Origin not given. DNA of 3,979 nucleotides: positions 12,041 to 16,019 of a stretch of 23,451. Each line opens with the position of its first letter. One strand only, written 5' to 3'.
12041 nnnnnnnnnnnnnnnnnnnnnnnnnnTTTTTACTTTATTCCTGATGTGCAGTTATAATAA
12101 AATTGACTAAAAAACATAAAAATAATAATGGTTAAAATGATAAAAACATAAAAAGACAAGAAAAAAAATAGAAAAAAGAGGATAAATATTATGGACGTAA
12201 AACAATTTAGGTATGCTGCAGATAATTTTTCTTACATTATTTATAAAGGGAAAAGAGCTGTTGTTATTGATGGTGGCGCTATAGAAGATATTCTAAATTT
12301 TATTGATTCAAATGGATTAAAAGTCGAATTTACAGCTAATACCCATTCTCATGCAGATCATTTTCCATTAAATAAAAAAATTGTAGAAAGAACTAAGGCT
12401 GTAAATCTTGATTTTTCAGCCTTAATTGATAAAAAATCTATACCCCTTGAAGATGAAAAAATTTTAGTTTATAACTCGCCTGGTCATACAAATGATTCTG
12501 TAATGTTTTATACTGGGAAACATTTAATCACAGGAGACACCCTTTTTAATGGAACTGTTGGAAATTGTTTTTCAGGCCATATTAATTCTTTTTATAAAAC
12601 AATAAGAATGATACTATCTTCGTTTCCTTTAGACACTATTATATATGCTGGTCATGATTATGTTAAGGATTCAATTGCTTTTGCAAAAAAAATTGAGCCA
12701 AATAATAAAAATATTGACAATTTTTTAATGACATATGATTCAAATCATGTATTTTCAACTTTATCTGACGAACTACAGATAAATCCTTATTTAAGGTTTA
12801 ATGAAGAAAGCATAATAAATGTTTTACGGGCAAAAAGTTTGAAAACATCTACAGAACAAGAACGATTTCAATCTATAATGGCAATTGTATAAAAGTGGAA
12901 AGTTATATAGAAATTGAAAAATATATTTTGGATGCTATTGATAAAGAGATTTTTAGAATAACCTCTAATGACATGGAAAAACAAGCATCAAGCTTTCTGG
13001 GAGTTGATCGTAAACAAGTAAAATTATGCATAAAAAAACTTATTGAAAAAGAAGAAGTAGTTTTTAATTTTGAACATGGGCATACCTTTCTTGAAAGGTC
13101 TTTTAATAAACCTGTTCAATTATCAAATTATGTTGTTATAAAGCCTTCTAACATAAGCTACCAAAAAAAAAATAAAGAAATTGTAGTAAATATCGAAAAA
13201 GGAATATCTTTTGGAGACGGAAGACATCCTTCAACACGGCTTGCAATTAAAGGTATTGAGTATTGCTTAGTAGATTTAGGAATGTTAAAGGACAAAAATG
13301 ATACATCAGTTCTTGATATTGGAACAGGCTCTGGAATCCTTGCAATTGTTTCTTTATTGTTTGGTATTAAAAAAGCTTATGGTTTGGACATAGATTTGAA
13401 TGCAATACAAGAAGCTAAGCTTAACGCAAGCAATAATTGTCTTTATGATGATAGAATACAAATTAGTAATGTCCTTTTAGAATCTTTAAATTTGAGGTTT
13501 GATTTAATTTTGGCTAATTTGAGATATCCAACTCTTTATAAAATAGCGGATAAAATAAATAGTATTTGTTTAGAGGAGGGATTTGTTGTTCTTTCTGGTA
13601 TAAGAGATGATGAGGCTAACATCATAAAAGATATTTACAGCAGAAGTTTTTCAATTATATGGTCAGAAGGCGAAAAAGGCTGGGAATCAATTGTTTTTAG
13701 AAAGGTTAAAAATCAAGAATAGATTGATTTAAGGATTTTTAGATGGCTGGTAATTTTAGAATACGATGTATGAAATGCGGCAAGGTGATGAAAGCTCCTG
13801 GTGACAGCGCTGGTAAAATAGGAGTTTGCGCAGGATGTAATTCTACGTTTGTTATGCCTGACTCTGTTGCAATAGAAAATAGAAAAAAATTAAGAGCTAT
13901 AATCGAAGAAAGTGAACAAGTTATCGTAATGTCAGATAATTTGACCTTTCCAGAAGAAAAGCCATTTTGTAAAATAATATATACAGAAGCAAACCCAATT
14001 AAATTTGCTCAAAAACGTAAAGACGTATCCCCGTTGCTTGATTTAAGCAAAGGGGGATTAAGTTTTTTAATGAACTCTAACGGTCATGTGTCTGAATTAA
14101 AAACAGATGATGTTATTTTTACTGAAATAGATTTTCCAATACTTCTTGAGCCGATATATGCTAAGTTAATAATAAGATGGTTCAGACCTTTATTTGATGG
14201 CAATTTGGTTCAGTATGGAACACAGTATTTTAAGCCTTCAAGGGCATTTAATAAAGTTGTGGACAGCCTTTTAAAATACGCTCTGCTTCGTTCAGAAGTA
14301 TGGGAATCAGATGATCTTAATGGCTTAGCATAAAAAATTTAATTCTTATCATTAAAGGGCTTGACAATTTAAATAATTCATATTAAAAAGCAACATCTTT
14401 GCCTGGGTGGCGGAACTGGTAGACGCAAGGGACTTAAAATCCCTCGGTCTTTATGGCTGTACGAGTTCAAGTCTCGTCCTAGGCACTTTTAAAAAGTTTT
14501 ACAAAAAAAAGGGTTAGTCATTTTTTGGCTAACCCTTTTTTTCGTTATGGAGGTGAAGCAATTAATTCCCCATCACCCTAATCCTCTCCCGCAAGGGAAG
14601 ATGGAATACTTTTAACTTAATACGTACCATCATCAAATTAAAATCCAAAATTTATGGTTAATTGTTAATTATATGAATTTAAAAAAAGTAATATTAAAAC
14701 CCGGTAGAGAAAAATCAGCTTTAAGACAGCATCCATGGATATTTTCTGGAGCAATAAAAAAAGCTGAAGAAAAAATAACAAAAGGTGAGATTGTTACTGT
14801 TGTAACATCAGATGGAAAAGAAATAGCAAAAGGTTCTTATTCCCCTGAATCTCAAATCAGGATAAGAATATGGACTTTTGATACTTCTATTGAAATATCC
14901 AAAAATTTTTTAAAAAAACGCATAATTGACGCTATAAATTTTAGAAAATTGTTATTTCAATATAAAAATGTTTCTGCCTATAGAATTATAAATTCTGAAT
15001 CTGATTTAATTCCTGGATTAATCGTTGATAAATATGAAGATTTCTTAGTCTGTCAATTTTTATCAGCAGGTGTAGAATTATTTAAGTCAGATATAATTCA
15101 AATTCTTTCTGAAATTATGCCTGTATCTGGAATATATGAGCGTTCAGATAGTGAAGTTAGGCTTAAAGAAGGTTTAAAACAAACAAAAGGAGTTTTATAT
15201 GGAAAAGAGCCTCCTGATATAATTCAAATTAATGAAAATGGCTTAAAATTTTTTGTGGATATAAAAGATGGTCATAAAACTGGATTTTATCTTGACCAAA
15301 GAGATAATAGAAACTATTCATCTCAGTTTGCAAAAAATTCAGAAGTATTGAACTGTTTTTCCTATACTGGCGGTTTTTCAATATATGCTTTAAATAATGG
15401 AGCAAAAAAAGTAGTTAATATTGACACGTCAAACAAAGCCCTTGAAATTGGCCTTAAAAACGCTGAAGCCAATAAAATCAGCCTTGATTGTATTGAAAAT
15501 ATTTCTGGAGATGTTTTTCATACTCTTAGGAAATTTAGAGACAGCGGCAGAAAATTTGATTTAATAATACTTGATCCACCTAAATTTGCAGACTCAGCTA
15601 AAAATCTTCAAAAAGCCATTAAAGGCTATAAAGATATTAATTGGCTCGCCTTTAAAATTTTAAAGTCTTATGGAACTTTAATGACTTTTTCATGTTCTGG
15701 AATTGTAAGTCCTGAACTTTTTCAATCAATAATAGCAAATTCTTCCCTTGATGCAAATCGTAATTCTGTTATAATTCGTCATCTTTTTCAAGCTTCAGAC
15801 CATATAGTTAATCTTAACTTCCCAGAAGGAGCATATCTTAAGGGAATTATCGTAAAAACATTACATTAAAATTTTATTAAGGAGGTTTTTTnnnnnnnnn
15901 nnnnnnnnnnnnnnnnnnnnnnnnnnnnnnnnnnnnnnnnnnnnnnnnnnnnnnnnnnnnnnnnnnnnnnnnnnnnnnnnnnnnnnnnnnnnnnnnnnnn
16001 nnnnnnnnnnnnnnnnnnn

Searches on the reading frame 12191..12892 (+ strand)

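Call 6: search_protein_families(library=pfam, proteins=[window:12191-12892:+])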
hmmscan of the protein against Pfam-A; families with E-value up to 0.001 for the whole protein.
window:12191-12892:+ (233 aa): 2 families
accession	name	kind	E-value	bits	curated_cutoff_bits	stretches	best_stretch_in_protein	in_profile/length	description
PF16123.11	HAGH_C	-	4.8e-10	40.1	25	1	156-227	1-74/83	Hydroxyacylglutathione hydrolase C-terminus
PF00753.33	Lactamase_B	-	1.2e-09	38.9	22.7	1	13-71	7-70/196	Metallo-beta-lactamase superfamily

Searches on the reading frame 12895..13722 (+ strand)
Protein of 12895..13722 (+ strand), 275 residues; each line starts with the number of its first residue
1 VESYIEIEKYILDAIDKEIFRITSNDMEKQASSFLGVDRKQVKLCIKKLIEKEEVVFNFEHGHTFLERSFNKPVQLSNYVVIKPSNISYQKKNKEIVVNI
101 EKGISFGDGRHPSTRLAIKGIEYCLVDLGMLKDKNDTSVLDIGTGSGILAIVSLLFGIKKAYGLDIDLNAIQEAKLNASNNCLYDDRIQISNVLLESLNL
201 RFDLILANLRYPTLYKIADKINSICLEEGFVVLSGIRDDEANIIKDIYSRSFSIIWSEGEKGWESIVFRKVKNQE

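Call 6: search_protein_families(library=pfam, proteins=[window:12895-13722:+])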
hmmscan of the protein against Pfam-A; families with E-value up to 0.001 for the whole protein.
window:12895-13722:+ (275 aa): 5 families
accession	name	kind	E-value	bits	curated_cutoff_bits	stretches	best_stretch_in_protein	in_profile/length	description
PF06325.19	PrmA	-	1.3e-43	150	22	1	72-270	106-295/296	Ribosomal protein L11 methyltransferase (PrmA)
PF13847.12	Methyltransf_31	-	1.4e-07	31.7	27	1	134-235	2-111/145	Methyltransferase domain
PF05175.20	MTS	-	1.6e-07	31.6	23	1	130-208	26-105/170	Methyltransferase small domain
PF13489.12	Methyltransf_23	-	1.6e-05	25.2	27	1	131-208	18-88/164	Methyltransferase domain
PF13649.12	Methyltransf_25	-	0.00034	21.7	27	1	139-208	1-71/97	Methyltransferase domain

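Call 33: find_homologous_proteins(query=window:12895-13722:+, max_evalue=1e-30)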
Query window:12895-13722:+ (275 aa): 635 proteins with E <= 1e-30 among 3726 candidates; the best 120 are listed.
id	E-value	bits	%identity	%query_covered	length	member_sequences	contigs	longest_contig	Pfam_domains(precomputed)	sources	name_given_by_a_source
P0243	1.1e-173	594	100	100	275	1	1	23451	PF13847.13,PF13489.13,PF06325.20,PF05175.21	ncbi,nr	ncbi:MAG: 50S ribosomal protein L11 methyltransferase [Desulfobacterales bacterium]|nr:50S ribosomal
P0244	2.1e-67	246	47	96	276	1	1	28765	PF13847.13,PF06325.20,PF05175.21,PF13649.13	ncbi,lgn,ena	-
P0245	6.5e-67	244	45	96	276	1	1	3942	PF13847.13,PF06325.20,PF05175.21,PF13649.13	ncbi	-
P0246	1.9e-66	242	45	97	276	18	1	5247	PF13847.13,PF06325.20,PF05175.21,PF13649.13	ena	-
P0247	2.4e-66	242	47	96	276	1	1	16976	PF13847.13,PF06325.20,PF05175.21,PF13649.13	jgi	-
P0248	2.5e-66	242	46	96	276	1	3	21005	PF13847.13,PF06325.20,PF05175.21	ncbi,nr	ncbi:MAG: 50S ribosomal protein L11 methyltransferase [Proteobacteria bacterium]|nr:50S ribosomal pr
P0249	2.5e-66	242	46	96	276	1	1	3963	PF13847.13,PF06325.20,PF05175.21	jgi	-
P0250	3.8e-65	238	45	96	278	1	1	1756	PF13847.13,PF13489.13,PF06325.20,PF05175.21,PF13649.13,PF08241.19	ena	-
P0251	1.8e-64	236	45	96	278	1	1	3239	PF13847.13,PF06325.20,PF05175.21,PF13649.13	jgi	-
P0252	3.3e-64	235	45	96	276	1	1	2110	PF13847.13,PF06325.20,PF05175.21,PF13649.13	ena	-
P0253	1.0e-63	233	43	96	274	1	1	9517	PF13847.13,PF06325.20,PF13649.13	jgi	-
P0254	1.8e-62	229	44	96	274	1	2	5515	PF13847.13,PF06325.20,PF05175.21,PF13649.13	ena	-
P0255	1.8e-62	229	44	96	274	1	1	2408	PF13847.13,PF06325.20,PF05175.21,PF13649.13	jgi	-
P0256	3.8e-62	228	44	96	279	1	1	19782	PF13847.13,PF06325.20,PF05175.21,PF13649.13,PF01170.25,PF02475.24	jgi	jgi:ribosomal protein L11 methyltransferase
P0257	4.4e-62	228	45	96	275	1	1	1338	PF13847.13,PF13489.13,PF06325.20,PF05175.21,PF13649.13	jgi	-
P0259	7.6e-62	227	46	97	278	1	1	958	PF06325.20,PF05175.21,PF13649.13,PF08241.19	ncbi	-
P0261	5.9e-61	224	44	97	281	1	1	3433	PF13847.13,PF06325.20,PF05175.21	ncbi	-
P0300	5.7e-57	211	43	97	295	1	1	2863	PF13847.13,PF06325.20,PF05175.21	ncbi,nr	ncbi:MAG: methyltransferase domain-containing protein [Desulfobacterales bacterium]|nr:methyltransfe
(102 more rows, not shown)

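Call 37: find_encoding_contigs(protein=P0244, flank=3000, max_places=3)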
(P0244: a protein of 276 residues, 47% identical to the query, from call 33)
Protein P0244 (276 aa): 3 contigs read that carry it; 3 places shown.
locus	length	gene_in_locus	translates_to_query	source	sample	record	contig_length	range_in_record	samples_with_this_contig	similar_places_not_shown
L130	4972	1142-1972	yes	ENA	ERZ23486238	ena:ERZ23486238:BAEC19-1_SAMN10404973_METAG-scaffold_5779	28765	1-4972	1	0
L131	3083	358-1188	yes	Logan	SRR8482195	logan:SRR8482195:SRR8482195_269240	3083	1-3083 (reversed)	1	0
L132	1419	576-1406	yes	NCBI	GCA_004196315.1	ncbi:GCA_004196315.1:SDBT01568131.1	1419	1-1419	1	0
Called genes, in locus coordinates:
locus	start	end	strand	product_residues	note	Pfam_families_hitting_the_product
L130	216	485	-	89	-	-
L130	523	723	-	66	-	PF00313:CSD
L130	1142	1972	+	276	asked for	PF06325:PrmA, PF05175:MTS (weak), PF13847:Methyltransf_31, PF13649:Methyltransf_25 (weak)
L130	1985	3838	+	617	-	PF00580:UvrD-helicase, PF01443:Viral_helicase1 (faint), PF13086:AAA_11 (weak), PF13245:AAA_19, PF13604:AAA_30 (faint), PF13087:AAA_12 (faint), PF13361:UvrD_C, PF13538:UvrD_C_2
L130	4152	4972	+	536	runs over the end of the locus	PF05681:Fumerase, PF05683:Fumerase_C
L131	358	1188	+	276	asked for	PF06325:PrmA, PF05175:MTS (weak), PF13847:Methyltransf_31, PF13649:Methyltransf_25 (weak)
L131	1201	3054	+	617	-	PF00580:UvrD-helicase, PF01443:Viral_helicase1 (faint), PF13086:AAA_11 (weak), PF13245:AAA_19, PF13604:AAA_30 (faint), PF13087:AAA_12 (faint), PF13361:UvrD_C, PF13538:UvrD_C_2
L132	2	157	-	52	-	?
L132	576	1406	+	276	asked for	PF06325:PrmA, PF05175:MTS (weak), PF13847:Methyltransf_31, PF13649:Methyltransf_25 (weak)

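Call 38: list_cluster_members(proteins=[P0244, P0245, P0248, P0259, P0261, P0300])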
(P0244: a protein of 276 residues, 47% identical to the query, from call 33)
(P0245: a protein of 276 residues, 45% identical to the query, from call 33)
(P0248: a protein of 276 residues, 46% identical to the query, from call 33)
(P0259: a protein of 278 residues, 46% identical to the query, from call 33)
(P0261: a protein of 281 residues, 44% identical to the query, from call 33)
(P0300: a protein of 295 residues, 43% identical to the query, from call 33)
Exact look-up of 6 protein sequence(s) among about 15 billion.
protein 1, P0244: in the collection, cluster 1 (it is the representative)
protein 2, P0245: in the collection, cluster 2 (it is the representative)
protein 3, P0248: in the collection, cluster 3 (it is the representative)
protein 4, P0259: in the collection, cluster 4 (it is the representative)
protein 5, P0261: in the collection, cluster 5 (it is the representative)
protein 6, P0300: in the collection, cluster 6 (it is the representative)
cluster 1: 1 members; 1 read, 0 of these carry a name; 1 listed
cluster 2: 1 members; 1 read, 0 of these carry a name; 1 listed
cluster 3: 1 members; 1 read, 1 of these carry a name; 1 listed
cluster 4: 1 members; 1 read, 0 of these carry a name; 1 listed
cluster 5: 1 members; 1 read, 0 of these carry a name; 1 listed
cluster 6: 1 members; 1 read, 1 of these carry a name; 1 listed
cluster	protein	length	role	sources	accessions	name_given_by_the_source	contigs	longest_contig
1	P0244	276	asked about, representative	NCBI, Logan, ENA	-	-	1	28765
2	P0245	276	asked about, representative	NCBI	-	-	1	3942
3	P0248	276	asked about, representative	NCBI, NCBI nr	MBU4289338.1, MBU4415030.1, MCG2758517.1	MAG: 50S ribosomal protein L11 methyltransferase [Proteobacteria bacterium] | 50S ribosomal protein L11 methyltransferase [Pseudomonadota bacterium]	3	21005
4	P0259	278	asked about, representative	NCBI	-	-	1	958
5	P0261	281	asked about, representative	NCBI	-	-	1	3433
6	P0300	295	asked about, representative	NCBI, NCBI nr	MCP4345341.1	MAG: methyltransferase domain-containing protein [Desulfobacterales bacterium] | methyltransferase domain-containing protein [Desulfobacterales bacterium]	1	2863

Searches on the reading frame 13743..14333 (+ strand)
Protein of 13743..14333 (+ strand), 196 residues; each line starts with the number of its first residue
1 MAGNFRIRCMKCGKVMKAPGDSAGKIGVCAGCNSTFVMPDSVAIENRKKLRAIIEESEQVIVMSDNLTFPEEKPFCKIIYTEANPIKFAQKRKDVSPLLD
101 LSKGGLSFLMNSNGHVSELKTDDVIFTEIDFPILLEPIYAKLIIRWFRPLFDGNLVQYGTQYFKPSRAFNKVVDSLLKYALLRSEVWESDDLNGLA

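Call 6: search_protein_families(library=pfam, proteins=[window:13743-14333:+])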
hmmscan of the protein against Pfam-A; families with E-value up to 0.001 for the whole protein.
window:13743-14333:+ (196 aa): 0 families

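Call 30: search_protein_families(library=pfam, proteins=[window:13743-14333:+], max_evalue=0.01)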
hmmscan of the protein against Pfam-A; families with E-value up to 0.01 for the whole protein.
window:13743-14333:+ (196 aa): 1 family
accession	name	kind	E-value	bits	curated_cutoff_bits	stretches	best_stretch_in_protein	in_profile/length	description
PF07238.19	PilZ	-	0.0082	16.9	22.5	0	98-168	27-91/102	PilZ domain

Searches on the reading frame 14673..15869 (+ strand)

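Call 6: search_protein_families(library=pfam, proteins=[window:14673-15869:+])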
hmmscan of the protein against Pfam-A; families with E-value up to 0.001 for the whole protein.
window:14673-15869:+ (398 aa): 10 families
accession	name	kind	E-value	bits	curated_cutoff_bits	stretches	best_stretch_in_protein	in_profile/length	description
PF10672.15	Methyltrans_SAM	-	1.1e-27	97.5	27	1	179-349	81-247/286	S-adenosylmethionine-dependent methyltransferase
PF17785.7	PUA_3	-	3.1e-20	72.1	22.6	1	6-69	1-64/64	PUA-like domain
PF03602.21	Cons_hypoth95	-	7.1e-11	42.5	24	1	218-325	38-142/182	Conserved hypothetical protein 95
PF09445.16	Methyltransf_15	-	6.6e-07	29.5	22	1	225-304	4-81/165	RNA cap guanine-N2 methyltransferase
PF13847.12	Methyltransf_31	-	1.1e-06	28.9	27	1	221-353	3-122/145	Methyltransferase domain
PF02475.24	TRM5-TYW2_MTfase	-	1.4e-06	28.8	28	1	187-318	4-126/164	TRM5/TYW2 methyltransferase domain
PF01472.26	PUA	-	6.8e-06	26.4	24.8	1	20-58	16-54/74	PUA domain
PF01728.25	FtsJ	-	2.9e-05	24.5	24.1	1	218-317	18-114/181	FtsJ-like methyltransferase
PF02005.22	TRM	-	0.00013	21.8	27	1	215-320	43-144/376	N2,N2-dimethylguanosine tRNA methyltransferase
PF05175.20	MTS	-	0.00083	19.5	23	0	235-355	45-155/170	Methyltransferase small domain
